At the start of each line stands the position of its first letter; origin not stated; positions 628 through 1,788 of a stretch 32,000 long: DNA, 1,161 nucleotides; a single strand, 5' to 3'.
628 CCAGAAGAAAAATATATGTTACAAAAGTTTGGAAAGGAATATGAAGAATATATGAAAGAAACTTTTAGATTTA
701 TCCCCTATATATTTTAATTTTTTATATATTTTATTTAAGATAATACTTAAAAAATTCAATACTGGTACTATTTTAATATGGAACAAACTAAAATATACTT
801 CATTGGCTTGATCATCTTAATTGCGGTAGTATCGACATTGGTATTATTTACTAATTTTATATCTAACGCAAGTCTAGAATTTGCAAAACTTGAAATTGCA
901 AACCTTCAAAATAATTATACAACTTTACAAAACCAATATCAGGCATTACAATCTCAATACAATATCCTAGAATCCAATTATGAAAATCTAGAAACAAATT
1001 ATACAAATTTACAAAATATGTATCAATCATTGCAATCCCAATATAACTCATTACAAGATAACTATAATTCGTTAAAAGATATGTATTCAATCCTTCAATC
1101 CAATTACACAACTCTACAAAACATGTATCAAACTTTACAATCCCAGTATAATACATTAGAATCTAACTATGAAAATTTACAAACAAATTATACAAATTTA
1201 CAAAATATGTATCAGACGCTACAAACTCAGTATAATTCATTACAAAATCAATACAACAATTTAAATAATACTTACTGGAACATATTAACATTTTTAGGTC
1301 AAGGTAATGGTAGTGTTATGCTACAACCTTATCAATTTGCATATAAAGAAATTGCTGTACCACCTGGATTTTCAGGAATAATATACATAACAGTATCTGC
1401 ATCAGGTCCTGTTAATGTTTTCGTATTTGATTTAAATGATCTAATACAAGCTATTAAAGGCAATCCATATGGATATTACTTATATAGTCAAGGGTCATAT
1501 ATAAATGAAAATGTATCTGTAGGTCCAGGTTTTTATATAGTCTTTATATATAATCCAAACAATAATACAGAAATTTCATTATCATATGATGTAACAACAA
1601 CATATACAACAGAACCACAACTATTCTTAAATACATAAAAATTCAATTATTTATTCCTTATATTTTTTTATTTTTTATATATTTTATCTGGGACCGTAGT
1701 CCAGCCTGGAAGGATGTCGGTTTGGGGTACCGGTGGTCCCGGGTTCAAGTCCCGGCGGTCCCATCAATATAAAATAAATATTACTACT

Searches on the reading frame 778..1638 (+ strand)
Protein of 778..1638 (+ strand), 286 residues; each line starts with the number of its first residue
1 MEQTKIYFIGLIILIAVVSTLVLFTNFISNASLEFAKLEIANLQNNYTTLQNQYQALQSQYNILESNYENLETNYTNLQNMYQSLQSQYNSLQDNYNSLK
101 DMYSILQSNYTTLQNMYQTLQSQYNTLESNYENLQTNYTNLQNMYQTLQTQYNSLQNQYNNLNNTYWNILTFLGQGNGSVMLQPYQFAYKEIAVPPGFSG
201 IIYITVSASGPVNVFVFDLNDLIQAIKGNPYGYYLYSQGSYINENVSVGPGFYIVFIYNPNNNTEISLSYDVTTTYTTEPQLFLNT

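Call 10: search_protein_families(library=pfam, proteins=[window:778-1638:+], max_evalue=0.01)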
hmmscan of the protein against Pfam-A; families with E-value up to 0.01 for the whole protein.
window:778-1638:+ (286 aa): 53 families (the best 25 are shown)
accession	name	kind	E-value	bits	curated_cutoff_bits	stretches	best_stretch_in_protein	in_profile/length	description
PF02183.23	HALZ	-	2.6e-11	43.9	28.1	0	117-142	7-32/43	Homeobox associated leucine zipper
PF08317.16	Spc7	-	3.4e-07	30.2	34.5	2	111-164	136-189/196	Spc7 kinetochore protein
PF25450.1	Rab11-FIP3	-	8.8e-07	29.7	31.9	1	37-102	53-118/125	Rab11-FIP3-like domain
PF19191.5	HEF_HK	-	4.3e-06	27.6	24.1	0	40-86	17-66/67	HEF_HK domain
PF24319.2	DUF7491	-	1.6e-05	25.5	30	0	109-159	36-86/90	Coiled-coil region of unknown function (DUF7491)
PF12325.13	TMF_TATA_bd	-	1.6e-05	25.4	29.1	0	106-175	17-89/115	TATA element modulatory factor 1 TATA binding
PF14662.11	KASH_CCD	-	1.7e-05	25.3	43.3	1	40-165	10-138/191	Coiled-coil region of CCDC155 or KASH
PF06160.17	EzrA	-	3.1e-05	22.9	39.6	1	29-164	262-400/557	Septation ring formation regulator, EzrA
PF01920.25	Prefoldin_2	-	3.9e-05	24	27.6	0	64-98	67-101/106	Prefoldin subunit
PF08653.15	DASH_Dam1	-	4.6e-05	23.6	26.6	0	94-125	3-33/56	DASH complex subunit Dam1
PF04108.17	ATG17_like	-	4.8e-05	23.4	43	0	106-165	26-89/355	Autophagy protein ATG17-like domain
PF11559.13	ADIP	-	5.5e-05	23.7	34.3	1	77-153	56-132/151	Afadin- and alpha -actinin-Binding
PF13851.11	GAS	-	0.00011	22.1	32.3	1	37-165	32-157/200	Growth-arrest specific micro-tubule binding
PF06005.17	ZapB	-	0.00013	22.9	31.5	0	126-163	8-45/71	Cell division protein ZapB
PF14739.11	DUF4472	-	0.00014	22.8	26.6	0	36-86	54-104/107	Domain of unknown function (DUF4472)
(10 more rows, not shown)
